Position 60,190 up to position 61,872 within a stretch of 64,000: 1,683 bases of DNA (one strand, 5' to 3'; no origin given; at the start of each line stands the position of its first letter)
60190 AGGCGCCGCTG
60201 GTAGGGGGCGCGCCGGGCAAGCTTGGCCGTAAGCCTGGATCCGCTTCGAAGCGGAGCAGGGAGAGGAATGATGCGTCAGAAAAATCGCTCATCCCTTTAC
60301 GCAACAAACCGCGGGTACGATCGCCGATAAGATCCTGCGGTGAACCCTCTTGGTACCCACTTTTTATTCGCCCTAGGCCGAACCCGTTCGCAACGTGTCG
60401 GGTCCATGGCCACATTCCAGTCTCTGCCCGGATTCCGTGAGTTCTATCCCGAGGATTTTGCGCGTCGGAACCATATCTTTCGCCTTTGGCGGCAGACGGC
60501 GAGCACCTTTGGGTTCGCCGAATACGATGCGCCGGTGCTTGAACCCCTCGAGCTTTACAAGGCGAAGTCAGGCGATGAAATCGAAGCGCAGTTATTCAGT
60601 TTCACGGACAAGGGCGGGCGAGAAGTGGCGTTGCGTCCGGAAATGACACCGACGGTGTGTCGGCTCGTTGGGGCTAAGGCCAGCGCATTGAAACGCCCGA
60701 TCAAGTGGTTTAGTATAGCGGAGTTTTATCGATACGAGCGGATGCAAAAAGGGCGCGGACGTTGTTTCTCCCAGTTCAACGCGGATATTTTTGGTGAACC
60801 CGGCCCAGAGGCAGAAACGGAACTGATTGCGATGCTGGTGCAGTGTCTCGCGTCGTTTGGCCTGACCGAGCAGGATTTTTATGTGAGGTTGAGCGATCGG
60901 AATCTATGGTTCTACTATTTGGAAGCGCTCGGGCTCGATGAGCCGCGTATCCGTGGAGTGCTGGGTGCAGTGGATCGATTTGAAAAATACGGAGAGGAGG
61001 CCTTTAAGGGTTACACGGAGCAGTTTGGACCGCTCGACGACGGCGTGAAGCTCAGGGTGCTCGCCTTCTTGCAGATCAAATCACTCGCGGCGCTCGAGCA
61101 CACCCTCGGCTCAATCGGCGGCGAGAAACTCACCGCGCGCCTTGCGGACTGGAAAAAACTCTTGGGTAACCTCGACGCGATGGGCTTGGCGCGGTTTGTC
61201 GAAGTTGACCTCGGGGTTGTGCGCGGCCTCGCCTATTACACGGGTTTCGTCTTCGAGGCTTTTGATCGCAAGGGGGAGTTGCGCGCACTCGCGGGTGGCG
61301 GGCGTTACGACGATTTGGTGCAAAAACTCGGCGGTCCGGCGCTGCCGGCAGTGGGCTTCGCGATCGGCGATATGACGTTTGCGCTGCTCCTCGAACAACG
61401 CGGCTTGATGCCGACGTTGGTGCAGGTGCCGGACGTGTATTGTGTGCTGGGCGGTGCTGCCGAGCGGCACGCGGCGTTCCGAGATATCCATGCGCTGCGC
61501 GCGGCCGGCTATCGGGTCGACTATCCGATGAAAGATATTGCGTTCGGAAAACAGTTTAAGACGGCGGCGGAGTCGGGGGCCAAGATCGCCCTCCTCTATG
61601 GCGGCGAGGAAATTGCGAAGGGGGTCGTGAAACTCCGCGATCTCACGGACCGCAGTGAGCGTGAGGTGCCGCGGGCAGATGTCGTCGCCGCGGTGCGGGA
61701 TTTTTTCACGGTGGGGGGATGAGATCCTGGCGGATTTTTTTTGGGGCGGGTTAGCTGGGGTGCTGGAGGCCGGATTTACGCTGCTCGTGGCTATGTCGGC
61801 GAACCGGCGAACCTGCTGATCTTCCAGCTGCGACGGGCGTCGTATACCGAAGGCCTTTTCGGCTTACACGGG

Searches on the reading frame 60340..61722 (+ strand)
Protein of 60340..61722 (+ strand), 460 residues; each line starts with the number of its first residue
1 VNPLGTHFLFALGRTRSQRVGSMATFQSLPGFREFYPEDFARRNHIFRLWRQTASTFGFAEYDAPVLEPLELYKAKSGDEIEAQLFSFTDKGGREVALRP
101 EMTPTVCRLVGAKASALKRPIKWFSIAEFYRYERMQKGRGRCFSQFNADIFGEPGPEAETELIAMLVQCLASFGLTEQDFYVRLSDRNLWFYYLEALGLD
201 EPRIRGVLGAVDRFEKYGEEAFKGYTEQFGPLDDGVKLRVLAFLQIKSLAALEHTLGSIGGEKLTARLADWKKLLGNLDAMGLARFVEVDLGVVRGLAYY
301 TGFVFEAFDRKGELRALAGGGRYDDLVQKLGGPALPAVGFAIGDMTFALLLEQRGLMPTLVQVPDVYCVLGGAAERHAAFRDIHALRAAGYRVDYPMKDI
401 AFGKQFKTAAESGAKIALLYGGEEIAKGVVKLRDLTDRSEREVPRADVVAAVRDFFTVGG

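Call 59: search_protein_families(library=ncbifam, proteins=[window:60340-61722:+], max_evalue=1e-10)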
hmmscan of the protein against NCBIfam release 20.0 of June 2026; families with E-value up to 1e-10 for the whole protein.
window:60340-61722:+ (460 aa): 20 families
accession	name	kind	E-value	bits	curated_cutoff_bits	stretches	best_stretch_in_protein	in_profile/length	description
TIGR00442.1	hisS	equivalog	2.4e-94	316.6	286.75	1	27-444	1-405/406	histidine--tRNA ligase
TIGR00443.1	hisZ_biosyn_reg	equivalog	7.4e-56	189.5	271.65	1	33-343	1-304/314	ATP phosphoribosyltransferase regulatory subunit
NF009085.0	PRK12420.1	equivalog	8.3e-49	167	540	1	27-445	5-419/426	histidine--tRNA ligase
NF008942.0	PRK12292.2-5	equivalog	4.9e-43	147.3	643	1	30-450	12-425/434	ATP phosphoribosyltransferase regulatory subunit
NF008941.0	PRK12292.2-4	equivalog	5.5e-36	124.3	447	1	24-421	5-386/393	ATP phosphoribosyltransferase regulatory subunit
NF008953.0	PRK12295.1-6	equivalog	1.9e-30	106.1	384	2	54-200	23-164/384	ATP phosphoribosyltransferase regulatory subunit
NF008936.0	PRK12292.1-3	equivalog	7.7e-28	97.4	492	2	266-343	242-317/406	ATP phosphoribosyltransferase regulatory subunit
NF008940.0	PRK12292.2-3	equivalog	6.6e-26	91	450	1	27-392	4-363/404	ATP phosphoribosyltransferase regulatory subunit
NF008950.0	PRK12295.1-3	equivalog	6.7e-26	91.5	492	2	54-208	24-172/387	ATP phosphoribosyltransferase regulatory subunit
NF009086.0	PRK12421.1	equivalog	7.2e-22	77.8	318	1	52-399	33-364/389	ATP phosphoribosyltransferase regulatory subunit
NF008945.0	PRK12292.3-3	equivalog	8.4e-20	71.2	409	1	34-344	8-296/368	ATP phosphoribosyltransferase regulatory subunit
NF008938.0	PRK12292.1-6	equivalog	1.8e-19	69.9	833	1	33-342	13-315/420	ATP phosphoribosyltransferase regulatory subunit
NF008949.0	PRK12295.1-2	equivalog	1.3e-18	67.3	420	0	56-202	21-163/379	ATP phosphoribosyltransferase regulatory subunit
NF008935.0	PRK12292.1-1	equivalog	1.1e-17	64.1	350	0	285-393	253-350/382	ATP phosphoribosyltransferase regulatory subunit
NF008943.0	PRK12292.3-1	equivalog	7.7e-17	61.4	690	0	28-176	25-170/403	ATP phosphoribosyltransferase regulatory subunit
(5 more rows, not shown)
